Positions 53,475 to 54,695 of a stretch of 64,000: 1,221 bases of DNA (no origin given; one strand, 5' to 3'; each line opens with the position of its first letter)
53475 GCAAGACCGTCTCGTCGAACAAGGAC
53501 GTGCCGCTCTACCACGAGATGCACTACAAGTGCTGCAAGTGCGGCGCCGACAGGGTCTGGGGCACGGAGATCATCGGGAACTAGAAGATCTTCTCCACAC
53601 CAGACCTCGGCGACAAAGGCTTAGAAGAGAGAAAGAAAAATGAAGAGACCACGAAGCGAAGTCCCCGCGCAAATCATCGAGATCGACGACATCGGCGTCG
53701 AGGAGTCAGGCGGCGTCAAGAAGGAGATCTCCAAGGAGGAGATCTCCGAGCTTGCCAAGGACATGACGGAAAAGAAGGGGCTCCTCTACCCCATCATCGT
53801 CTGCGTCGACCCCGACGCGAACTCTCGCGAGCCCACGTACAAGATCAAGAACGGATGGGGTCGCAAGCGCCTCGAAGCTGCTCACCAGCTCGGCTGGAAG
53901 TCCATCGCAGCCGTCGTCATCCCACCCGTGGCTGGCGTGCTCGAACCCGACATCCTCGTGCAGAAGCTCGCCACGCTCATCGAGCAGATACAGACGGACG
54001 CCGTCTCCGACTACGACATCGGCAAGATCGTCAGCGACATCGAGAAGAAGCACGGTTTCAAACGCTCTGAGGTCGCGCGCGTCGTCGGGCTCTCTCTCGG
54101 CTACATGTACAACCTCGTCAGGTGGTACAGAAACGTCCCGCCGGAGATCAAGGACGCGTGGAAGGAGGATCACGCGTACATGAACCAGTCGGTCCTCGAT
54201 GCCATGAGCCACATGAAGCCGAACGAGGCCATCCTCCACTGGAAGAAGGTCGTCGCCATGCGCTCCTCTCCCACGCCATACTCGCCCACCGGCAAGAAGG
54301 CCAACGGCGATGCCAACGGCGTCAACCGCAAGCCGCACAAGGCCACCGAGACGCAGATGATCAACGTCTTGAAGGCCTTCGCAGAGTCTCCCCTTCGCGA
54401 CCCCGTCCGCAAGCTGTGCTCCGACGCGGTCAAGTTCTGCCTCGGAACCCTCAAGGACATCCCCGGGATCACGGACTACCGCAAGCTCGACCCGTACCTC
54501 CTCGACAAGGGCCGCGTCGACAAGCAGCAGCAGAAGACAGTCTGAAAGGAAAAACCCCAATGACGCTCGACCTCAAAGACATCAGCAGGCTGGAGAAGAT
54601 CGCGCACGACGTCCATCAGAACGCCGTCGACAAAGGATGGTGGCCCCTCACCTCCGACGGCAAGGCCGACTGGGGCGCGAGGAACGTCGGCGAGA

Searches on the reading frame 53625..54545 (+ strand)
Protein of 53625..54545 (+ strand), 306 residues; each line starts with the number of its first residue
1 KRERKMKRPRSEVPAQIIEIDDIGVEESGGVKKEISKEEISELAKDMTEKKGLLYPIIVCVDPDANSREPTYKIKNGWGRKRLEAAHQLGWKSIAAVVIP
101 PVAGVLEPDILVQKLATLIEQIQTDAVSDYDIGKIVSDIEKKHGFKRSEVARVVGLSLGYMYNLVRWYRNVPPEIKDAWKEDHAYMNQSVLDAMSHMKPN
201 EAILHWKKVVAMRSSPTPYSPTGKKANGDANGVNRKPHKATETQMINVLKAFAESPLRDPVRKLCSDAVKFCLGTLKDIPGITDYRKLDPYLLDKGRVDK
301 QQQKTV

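Call 12: search_protein_families(library=phrogs, max_evalue=0.001, proteins=[window:53625-54545:+])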
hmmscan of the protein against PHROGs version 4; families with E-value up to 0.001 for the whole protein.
window:53625-54545:+ (306 aa): 3 families
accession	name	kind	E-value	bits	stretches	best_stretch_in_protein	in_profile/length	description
phrog_3264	-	DNA, RNA and nucleotide metabolism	2.6e-11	44.7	1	3-166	37-183/337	ParB-like partition protein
phrog_4715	-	DNA, RNA and nucleotide metabolism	2.7e-09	37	1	31-197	162-331/630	ParB-like partition protein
phrog_3951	-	unknown function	8.2e-07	29.8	1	5-165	8-160/301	-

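Call 94: find_encoding_contigs(protein=window:53640-54545:+, flank=10000, max_places=1)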
Protein window:53640-54545:+ (301 aa): 2 contigs read that carry it; 1 place shown.
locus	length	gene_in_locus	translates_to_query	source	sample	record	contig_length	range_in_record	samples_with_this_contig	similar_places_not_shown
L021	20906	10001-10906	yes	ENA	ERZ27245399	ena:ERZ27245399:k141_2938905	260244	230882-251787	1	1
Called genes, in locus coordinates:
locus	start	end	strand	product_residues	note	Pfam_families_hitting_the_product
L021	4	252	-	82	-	-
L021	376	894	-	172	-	-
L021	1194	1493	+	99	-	-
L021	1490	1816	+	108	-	-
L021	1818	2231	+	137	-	-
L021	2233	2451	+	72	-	-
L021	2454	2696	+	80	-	-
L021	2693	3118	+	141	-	-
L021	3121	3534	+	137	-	-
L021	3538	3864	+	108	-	-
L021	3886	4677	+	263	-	-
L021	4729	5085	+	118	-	-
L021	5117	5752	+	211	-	-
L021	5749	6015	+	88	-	-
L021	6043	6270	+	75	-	-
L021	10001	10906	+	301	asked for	PF02195:ParB_N (weak)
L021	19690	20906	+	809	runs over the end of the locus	PF03175:DNA_pol_B_2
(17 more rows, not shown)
